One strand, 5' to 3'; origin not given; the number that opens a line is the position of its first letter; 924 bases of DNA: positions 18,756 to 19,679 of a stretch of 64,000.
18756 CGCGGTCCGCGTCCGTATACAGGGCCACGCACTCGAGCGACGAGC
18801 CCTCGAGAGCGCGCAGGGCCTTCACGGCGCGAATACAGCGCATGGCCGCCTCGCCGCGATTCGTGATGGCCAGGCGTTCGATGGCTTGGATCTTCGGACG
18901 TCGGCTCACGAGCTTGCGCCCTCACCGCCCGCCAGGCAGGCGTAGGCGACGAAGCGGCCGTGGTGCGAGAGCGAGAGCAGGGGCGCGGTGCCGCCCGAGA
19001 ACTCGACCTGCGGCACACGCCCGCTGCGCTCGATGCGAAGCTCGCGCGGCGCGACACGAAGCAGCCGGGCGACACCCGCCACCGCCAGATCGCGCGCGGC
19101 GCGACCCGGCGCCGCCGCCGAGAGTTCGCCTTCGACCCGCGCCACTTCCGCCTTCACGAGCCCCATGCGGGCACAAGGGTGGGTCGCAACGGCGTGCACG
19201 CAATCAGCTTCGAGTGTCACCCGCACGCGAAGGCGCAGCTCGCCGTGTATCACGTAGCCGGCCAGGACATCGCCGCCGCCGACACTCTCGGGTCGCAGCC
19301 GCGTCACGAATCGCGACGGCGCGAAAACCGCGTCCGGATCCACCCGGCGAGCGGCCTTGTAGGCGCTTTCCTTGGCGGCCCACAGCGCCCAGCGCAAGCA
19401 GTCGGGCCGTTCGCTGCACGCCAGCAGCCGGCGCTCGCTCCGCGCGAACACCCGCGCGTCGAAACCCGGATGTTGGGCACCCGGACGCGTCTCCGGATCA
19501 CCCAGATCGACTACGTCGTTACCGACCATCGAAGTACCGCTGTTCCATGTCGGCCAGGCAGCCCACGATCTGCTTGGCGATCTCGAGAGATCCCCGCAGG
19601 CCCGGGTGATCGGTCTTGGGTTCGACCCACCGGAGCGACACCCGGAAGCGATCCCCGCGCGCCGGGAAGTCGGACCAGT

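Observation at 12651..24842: Ten-gene, translationally coupled accessory FAS-II-like lipid cassette with its own carboxylase, PPTase, acyltransferase and TetR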

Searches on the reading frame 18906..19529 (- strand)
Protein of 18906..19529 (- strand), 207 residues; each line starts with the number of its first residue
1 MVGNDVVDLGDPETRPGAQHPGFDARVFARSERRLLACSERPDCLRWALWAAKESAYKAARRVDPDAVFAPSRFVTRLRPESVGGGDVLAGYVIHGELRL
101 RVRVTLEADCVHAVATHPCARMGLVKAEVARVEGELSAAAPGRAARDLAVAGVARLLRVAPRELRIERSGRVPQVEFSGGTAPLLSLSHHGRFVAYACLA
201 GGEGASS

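Call 4: search_protein_families(library=pfam, proteins=[window:18906-19529:-])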
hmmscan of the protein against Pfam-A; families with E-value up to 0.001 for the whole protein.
window:18906-19529:- (207 aa): 1 family
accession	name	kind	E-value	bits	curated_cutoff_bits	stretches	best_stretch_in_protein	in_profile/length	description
PF01648.25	ACPS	-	5e-08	33.4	25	1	2-60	2-61/111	4'-phosphopantetheinyl transferase superfamily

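Call 5: search_protein_families(library=ncbifam, proteins=[window:18906-19529:-], max_evalue=0.01)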
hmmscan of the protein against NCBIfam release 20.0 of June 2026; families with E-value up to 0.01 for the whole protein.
window:18906-19529:- (207 aa): 1 family
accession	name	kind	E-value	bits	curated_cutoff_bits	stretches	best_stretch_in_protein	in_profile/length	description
TIGR00556.1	pantethn_trn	domain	0.0017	18.4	45.35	1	1-60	4-64/128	phosphopantetheine--protein transferase domain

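Call 27: search_solved_structures(query=window:18906-19529:-, max_evalue=1, show_alignments=2)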
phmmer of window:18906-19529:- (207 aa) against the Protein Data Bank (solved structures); distinct sequences matched with E-value up to 1: 0.

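Call 42: search_solved_structures(query=A1, max_evalue=10, show_alignments=2)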
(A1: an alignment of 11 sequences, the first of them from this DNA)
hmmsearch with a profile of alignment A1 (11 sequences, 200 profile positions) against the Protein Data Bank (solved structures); distinct sequences matched with E-value up to 10: 14.
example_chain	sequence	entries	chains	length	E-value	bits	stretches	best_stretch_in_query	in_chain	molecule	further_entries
3qmn_A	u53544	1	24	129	0.0063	19.7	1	2-64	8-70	Holo-[acyl-carrier-protein] synthase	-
5vbx_A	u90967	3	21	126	0.013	18.7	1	2-60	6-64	Holo-[acyl-carrier-protein] synthase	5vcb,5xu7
4hc6_A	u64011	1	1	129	0.079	16.1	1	2-109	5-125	Holo-[acyl-carrier-protein] synthase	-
1fte_A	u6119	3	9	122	0.085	16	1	5-75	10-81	ACYL CARRIER PROTEIN SYNTHASE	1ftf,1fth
3ne1_A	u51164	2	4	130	0.097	15.8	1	2-108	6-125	Holo-[acyl-carrier-protein] synthase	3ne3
3h7q_A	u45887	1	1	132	0.1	15.8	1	2-108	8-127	Holo-[acyl-carrier-protein] synthase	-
3hqj_A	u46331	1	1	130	0.19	14.9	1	2-61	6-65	Holo-[acyl-carrier-protein] synthase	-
7wiw_A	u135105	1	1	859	0.22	14.6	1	18-63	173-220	Mycobactin import ATP-binding/permease protein IrtA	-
7wiu_A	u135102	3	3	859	0.22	14.6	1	18-63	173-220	Mycobactin import ATP-binding/permease protein IrtA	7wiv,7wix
3gwm_A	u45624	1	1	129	0.25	14.5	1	2-108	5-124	Holo-[acyl-carrier-protein] synthase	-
7w58_A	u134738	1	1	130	0.25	14.5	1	2-108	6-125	4'-phosphopantetheinyl transferase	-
5xuh_A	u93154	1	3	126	0.29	14.3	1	2-60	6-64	Holo-[acyl-carrier-protein] synthase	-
9fia_B5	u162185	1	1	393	0.32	14.2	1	78-170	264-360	Ribosomal protein S11, putative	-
9hqv_Bg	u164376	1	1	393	0.32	14.1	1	78-170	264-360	Putative ribosomal protein S11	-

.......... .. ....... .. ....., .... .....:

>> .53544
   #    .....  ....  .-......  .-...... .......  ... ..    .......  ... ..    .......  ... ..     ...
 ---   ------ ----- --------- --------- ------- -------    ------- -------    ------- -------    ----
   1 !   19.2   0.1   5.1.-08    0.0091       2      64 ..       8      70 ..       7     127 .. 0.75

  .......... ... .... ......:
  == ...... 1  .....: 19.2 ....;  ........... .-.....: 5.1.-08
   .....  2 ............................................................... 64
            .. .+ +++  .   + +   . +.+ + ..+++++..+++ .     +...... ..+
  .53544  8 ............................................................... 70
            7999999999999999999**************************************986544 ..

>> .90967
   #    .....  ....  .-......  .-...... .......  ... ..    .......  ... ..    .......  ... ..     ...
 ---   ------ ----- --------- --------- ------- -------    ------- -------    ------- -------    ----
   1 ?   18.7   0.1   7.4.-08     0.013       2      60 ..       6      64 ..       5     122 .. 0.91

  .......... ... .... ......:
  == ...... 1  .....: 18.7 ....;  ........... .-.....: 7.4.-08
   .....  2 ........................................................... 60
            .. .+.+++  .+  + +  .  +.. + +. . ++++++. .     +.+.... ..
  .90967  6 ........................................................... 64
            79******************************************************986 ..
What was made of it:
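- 18906..19529 (-): Phosphopantetheinyl transferase (207 aa). It has the AcpS-like motif order and an inserted subdomain of about 80 aa. A profile hits only AcpS chains (call 42).
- On AcpS-type (group I) PPTase: The motif order is met, and a profile hits only AcpS chains, weakly (E 0.006) (call 42).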

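Call 67: find_homologous_proteins(query=window:18906-19529:-, max_evalue=0.001)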
Query window:18906-19529:- (207 aa): 1503 proteins with E <= 0.001 among 4637 candidates; the best 120 are listed.
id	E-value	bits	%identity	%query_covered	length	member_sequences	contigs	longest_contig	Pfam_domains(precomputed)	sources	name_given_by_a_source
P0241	4.3e-129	447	100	100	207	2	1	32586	PF01648.26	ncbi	-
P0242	1.4e-115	402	89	100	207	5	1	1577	PF01648.26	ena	-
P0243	9.1e-74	266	67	99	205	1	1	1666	PF01648.26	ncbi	-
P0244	1.5e-71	259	66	99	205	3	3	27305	PF01648.26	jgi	jgi:hypothetical protein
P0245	9.0e-48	181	52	95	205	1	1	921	PF01648.26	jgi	jgi:hypothetical protein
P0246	1.5e-46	177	54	96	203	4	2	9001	PF01648.26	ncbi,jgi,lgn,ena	-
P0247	1.5e-45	174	54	100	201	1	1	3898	PF01648.26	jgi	-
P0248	1.8e-45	174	51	96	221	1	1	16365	PF01648.26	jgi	jgi:hypothetical protein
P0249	8.8e-45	171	51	96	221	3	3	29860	PF01648.26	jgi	jgi:hypothetical protein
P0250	1.3e-44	171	51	98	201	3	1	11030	PF01648.26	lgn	-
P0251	2.0e-44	170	50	96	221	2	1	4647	PF01648.26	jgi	jgi:hypothetical protein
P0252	3.0e-44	170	52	93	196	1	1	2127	PF01648.26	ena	-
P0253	4.4e-44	169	52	97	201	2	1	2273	PF01648.26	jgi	jgi:phosphopantetheinyl transferase (holo-ACP synthase)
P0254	5.3e-44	169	50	96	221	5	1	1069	PF01648.26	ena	-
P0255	6.8e-44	168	52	96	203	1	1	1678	PF01648.26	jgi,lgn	-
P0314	1.2e-40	158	52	96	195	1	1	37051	PF01648.26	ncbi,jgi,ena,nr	ncbi:MAG TPA: 4'-phosphopantetheinyl transferase superfamily protein [Candidatus Eisenbacteria bacte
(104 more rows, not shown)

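Call 68: find_encoding_contigs(protein=P0314, flank=10000, max_places=1)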
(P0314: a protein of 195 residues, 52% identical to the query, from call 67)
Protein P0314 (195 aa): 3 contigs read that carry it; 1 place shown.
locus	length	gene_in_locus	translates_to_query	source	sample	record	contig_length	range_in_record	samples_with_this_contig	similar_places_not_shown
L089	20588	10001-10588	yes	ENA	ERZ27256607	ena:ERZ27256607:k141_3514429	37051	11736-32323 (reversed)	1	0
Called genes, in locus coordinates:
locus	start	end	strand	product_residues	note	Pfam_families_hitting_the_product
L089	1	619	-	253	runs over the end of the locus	PF05711:TylF, PF13578:Methyltransf_24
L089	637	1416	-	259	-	PF00106:adh_short, PF01370:Epimerase (faint), PF08659:KR, PF13561:adh_short_C2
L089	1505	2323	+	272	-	PF00903:Glyoxalase, PF13468:Glyoxalase_3, PF13669:Glyoxalase_4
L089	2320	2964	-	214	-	PF00440:TetR_N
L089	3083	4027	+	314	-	PF00698:Acyl_transf_1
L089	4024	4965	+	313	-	PF00106:adh_short (weak), PF08659:KR (faint), PF12241:Enoyl_reductase (faint), PF00106:adh_short, PF13561:adh_short_C2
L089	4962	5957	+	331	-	PF08545:ACP_syn_III, PF08541:ACP_syn_III_C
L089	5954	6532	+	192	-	PF07977:FabA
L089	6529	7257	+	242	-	PF00106:adh_short, PF08659:KR, PF13561:adh_short_C2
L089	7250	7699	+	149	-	PF22817:ApeP-like, PF07977:FabA, PF22818:ApeI-like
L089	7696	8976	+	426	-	PF00109:ketoacyl-synt, PF02801:Ketoacyl-synt_C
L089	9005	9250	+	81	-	PF00550:PP-binding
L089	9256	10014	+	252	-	PF01553:Acyltransferase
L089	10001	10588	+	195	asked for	PF01648:ACPS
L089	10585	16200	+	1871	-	PF00289:Biotin_carb_N, PF02222:ATP-grasp, PF02655:ATP-grasp_3 (weak), PF02786:CPSase_L_D2, PF07478:Dala_Dala_lig_C, PF02785:Biotin_carb_C, PF00364:Biotin_lipoyl, PF01039:Carboxyl_trans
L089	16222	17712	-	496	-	-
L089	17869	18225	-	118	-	-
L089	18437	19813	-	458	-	PF00072:Response_reg, PF00158:Sigma54_activat, PF13191:AAA_16 (faint), PF14532:Sigma54_activ_2, PF07728:AAA_5, PF25601:AAA_lid_14, PF02954:HTH_8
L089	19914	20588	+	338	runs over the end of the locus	PF13387:Lnb_N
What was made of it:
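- L089 carries the full set FabD-ER-FabH-FabA-FabG-FabZ-FabF-ACP-PlsC-PPT-ACC (call 68).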

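Call 70: search_protein_families(library=ncbifam, proteins=[L089:3083-4027:+, L089:2320-2964:-, L089:9005-9250:+, L089:7696-8976:+], max_evalue=0.00001)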
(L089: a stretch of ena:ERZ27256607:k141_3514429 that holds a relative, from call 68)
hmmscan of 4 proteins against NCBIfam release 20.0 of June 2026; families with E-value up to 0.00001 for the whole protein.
L089:3083-4027:+ (314 aa): 8 families
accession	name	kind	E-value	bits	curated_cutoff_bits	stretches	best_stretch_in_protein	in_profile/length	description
TIGR00128.1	fabD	equivalog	9.9e-70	235.3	260.9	1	8-291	3-286/290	ACP S-malonyltransferase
TIGR03131.1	malonate_mdcH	equivalog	1.3e-51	175.8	297.9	1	10-295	3-279/297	malonate decarboxylase subunit epsilon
NF045894.1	PKS_plus_SDR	equivalog_domain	4.2e-48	163.8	1740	1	6-290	530-813/1515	type I polyketide synthase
TIGR02813.1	omega_3_PfaA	subfamily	1.5e-28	98.2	1010.1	1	7-282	580-870/2582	polyketide-type polyunsaturated fatty acid synthase PfaA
NF037941.1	PKS_NbtC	equivalog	4.5e-20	71.2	1150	1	10-220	99-309/1027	nocobactin polyketide synthase NbtC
NF037940.1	PKS_MbtD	equivalog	1.5e-14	53.1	1150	1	5-278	89-360/978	mycobactin polyketide synthase MbtD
NF041183.1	Pks2_ls1_myc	equivalog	4.1e-13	47.1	2400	1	10-220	535-743/2086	sulfolipid-1 biosynthesis phthioceranic/hydroxyphthioceranic acid synthase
NF040607.1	mycolic_Pks13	equivalog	1.7e-10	39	2100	1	2-224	659-883/1680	polyketide synthase Pks13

L089:2320-2964:- (214 aa): 9 families
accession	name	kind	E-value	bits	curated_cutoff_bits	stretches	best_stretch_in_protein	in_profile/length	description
NF041196.1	ScbR_bind_reg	equivalog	8e-15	55.5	150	1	28-182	2-161/191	ScbR family autoregulator-binding transcription factor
TIGR03968.1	mycofact_TetR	equivalog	4e-13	49.4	224.9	1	28-111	5-88/190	mycofactocin system transcriptional regulator MftR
NF007430.0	PRK09975.1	equivalog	2.4e-09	36.6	274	1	30-116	9-94/220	acrEF/envCD operon transcriptional regulator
NF051852.1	efflux_TF_MtrR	exception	1.1e-08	35.1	280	1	30-94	8-72/205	multidrug efflux system transcriptional repressor MtrR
NF053878.1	FATransRegFadRBac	equivalog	6.2e-08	32.6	200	1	37-111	8-83/190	fatty acid metabolism transcriptional regulator FadR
NF007949.0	PRK10668.1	equivalog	7.5e-08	32.1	271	1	28-83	7-62/216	multidrug efflux transporter transcriptional repressor AcrR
TIGR03384.1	betaine_BetI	equivalog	2.5e-07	30.6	201.3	1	32-113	8-90/189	choline-binding transcriptional repressor BetI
NF051457.1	acryl_TF_AcuR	equivalog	2.5e-07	30.2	247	1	18-78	4-63/204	acrylate utilization transcriptional regulator AcuR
TIGR03613.1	RutR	equivalog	7.4e-07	29.2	368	1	30-88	6-64/202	pyrimidine utilization regulatory protein R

L089:9005-9250:+ (81 aa): 11 families
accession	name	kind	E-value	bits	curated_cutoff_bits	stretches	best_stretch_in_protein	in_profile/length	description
NF002148.0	PRK00982.1-2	subfamily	3.5e-14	52.4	71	1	25-80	22-77/79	acyl carrier protein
NF009104.0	PRK12449.1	equivalog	8.7e-14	51.2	70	1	1-80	1-78/80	acyl carrier protein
NF002151.0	PRK00982.1-5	equivalog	2e-12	47.1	92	1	28-79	24-75/78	acyl carrier protein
NF002150.0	PRK00982.1-4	subfamily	6.3e-12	45.6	66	1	1-80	1-78/80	acyl carrier protein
NF002147.0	PRK00982.1-1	equivalog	1.3e-11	44.1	84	1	21-79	21-79/83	acyl carrier protein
TIGR00517.1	acyl_carrier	equivalog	2.7e-11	43.2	70.45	1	25-80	21-76/77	acyl carrier protein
NF006031.0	PRK08172.1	equivalog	1.7e-10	41.4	76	1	24-80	21-77/82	acyl carrier protein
NF040636.1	AcpM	exception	9.8e-10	38.3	146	1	25-78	23-76/93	meromycolate extension acyl carrier protein AcpM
NF002149.0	PRK00982.1-3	equivalog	1.3e-09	37.8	106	1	28-80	24-76/78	acyl carrier protein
NF005079.0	PRK06508.1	equivalog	2.2e-06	28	83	1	8-60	6-56/93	acyl carrier protein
NF003757.0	PRK05350.1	equivalog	7.7e-06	26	65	1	3-79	4-78/83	acyl carrier protein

L089:7696-8976:+ (426 aa): 19 families
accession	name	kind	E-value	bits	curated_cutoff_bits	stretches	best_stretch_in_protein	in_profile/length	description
TIGR03150.1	fabF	equivalog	5.1e-87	292.2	493.75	1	4-421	1-406/407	beta-ketoacyl-ACP synthase II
NF005589.0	PRK07314.1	subfamily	2.1e-85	287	387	1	2-424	2-412/413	beta-ketoacyl-ACP synthase II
NF004970.0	PRK06333.1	subfamily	3e-82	276.7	525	1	1-425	1-423/424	beta-ketoacyl-ACP synthase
NF005935.0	PRK07967.1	equivalog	1.7e-70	237.9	630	1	4-424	2-404/406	beta-ketoacyl-ACP synthase I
NF006274.0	PRK08439.1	equivalog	1.1e-59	202.3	621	1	4-423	2-405/406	beta-ketoacyl-ACP synthase II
NF006587.0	PRK09116.1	equivalog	3e-58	197.5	470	1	4-424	2-407/408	beta-ketoacyl-ACP synthase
NF006434.0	PRK08722.1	equivalog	1e-54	186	759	1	1-423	1-413/414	beta-ketoacyl-ACP synthase II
NF005076.0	PRK06501.1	equivalog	2.8e-54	184.6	629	1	3-422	10-421/425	beta-ketoacyl-ACP synthase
NF005490.0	PRK07103.1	equivalog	3.3e-48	164.8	445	1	2-421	2-410/414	polyketide beta-ketoacyl:acyl carrier protein synthase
NF005916.1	PRK07910.1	equivalog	9.9e-46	156.5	560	1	5-423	13-417/418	KasA/KasB family beta-ketoacyl-ACP synthase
NF006618.0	PRK09185.1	subfamily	1.2e-31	110.2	407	1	109-423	100-392/394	beta-ketoacyl-ACP synthase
NF058662.1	cispenta_AmcF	equivalog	2.7e-31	108.9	325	1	6-422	2-368/369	cispentacin biosynthesis acyltransferase subunit AmcF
NF004618.0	PRK05952.1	equivalog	8e-30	104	455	1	150-423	126-382/384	beta-ketoacyl-ACP synthase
NF045894.1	PKS_plus_SDR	equivalog_domain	1.4e-26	92.5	1740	1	67-391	81-389/1515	type I polyketide synthase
NF040607.1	mycolic_Pks13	equivalog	1.9e-26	91.9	2100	1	168-420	268-522/1680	polyketide synthase Pks13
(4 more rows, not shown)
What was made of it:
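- One relative (L089) has every FAS-II activity, including FabD, in the operon (calls 68, 70).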

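Call 91: predict_structure(alignment_id=A4)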
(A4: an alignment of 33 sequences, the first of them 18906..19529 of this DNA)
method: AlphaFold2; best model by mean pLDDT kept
length: 207 residues; sequences in the alignment: 33
mean_pLDDT: 92.6   pTM: 0.90
mean pLDDT of the five models: 92.6, 91.9, 91.6, 91.4, 90.6
residues with pLDDT >= 90: 162; 70-90: 39; 50-70: 5; < 50: 1
segments of 3 or more residues with pLDDT < 50: none
pLDDT, mean of each block of 10 residues (from residue 1): 96 88 95 97 96 98 94 98 88 97 97 94 91 89 96 95 91 86 92 96 59
secondary structure, 60 per line:
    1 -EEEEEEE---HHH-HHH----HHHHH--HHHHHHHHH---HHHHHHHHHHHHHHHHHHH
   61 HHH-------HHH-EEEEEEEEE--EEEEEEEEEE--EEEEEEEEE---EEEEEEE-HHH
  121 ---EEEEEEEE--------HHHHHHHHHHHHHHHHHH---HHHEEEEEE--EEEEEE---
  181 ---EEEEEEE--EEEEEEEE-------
elements in order: E2-8 H23-27 H30-38 H42-63 E75-83 E86-95 E98-106 E110-116 E124-131 H140-157 E164-169 E172-177 E184-190 E193-200
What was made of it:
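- On AcpS-type (group I) PPTase: However, the protein is 207 aa with an inserted subdomain of about 80 aa (call 91).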

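Call 94: fold_search(model_id=the predicted structure, library=pdb)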
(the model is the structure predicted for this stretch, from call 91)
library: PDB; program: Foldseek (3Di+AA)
matches with E <= 10: 797; with E <= 0.001: 1
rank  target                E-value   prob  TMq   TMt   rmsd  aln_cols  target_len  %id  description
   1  5xum                  5.5e-04  1.00  0.35  0.41  14.4       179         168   20  Crystal structure of Thermotoga maritima holo-[acyl-carrier-protein] synthase (AcpS) (released 2018-06-27)
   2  3hmj_A                1.6e-03  1.00  0.40  0.06   4.7       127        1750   19  Saccharomyces cerevisiae FAS type I (released 2009-09-01)
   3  7ed1_A                1.9e-03  1.00  0.41  0.39   4.5       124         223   15  Transferase from Mycobacterium smegmatis (released 2022-03-16)
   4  2wat_F                2.9e-03  1.00  0.35  0.59   5.4       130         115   16  Structure of the fungal type I FAS PPT domain in complex with CoA (released 2009-08-25)
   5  4u89                  3.1e-03  1.00  0.40  0.37   5.6       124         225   20  4'-phosphopantetheinyl transferase PptT from Mycobacterium tuberculosis (released 2015-08-26)
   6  2wat_A                3.7e-03  1.00  0.38  0.61   4.9       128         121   19  Structure of the fungal type I FAS PPT domain in complex with CoA (released 2009-08-25)
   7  2wat_B                3.7e-03  1.00  0.36  0.59   5.3       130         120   16  Structure of the fungal type I FAS PPT domain in complex with CoA (released 2009-08-25)
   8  4qvh_B                4.5e-03  1.00  0.38  0.14   5.7       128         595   19  Crystal structure of the essential Mycobacterium tuberculosis phosphopantetheinyl transferase PptT, solved as a fusion (released 2014-12-17)
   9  4qjl                  5.7e-03  1.00  0.42  0.38   4.6       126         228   16  Crystal structure of M. ulcerans phosphopantetheinyl transferase MuPPT (released 2014-07-16)
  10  2byd                  6.0e-03  1.00  0.44  0.33   3.4       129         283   20  Structure of aminoadipate-semialdehyde dehydrogenase- phosphopantetheinyl transferase (released 2005-08-05)
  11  2c43                  6.8e-03  0.90  0.34  0.27   9.9       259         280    9  STRUCTURE OF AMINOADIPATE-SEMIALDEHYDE DEHYDROGENASE- PHOSPHOPANTETHEINYL TRANSFERASE IN COMPLEX WITH COENZYME A (released 2005-10-24)
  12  4qjk                  7.2e-03  1.00  0.40  0.37   5.5       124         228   19  Crystal structure of M. tuberculosis phosphopantetheinyl transferase PptT (released 2014-07-16)
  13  8gkf_H                7.7e-03  1.00  0.40  0.39   5.5       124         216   20  Phosphopantetheinyl transferase PptT from Mycobacterium tuberculosis in complex with Raltitrexed. (released 2024-03-20)
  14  8psf_A                7.7e-03  1.00  0.36  0.05   4.7       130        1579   18  Asymmetric unit of the yeast fatty acid synthase in non-rotated state with ACP at the acetyl transferase domain (FASx  (released 2023-11-22)
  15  3nfd_B                7.7e-03  1.00  0.37  0.54   5.0       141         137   22  Chronobacterium ammoniagenes ACPS-CoA complex (released 2011-01-05)
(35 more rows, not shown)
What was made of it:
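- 18906..19529 (-): About 125 residues superpose on one PPTase unit, while whole-chain fits to Sfp-type enzymes are poor (TM 0.32-0.34) (calls 91, 94).
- On Sfp-type (group II) PPTase: Whole-chain Foldseek fits to Sfp-type enzymes give TM 0.32-0.34 at rmsd about 10 A (call 94).
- On AcpS-type (group I) PPTase: The top fold hit is T. maritima AcpS (call 94).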
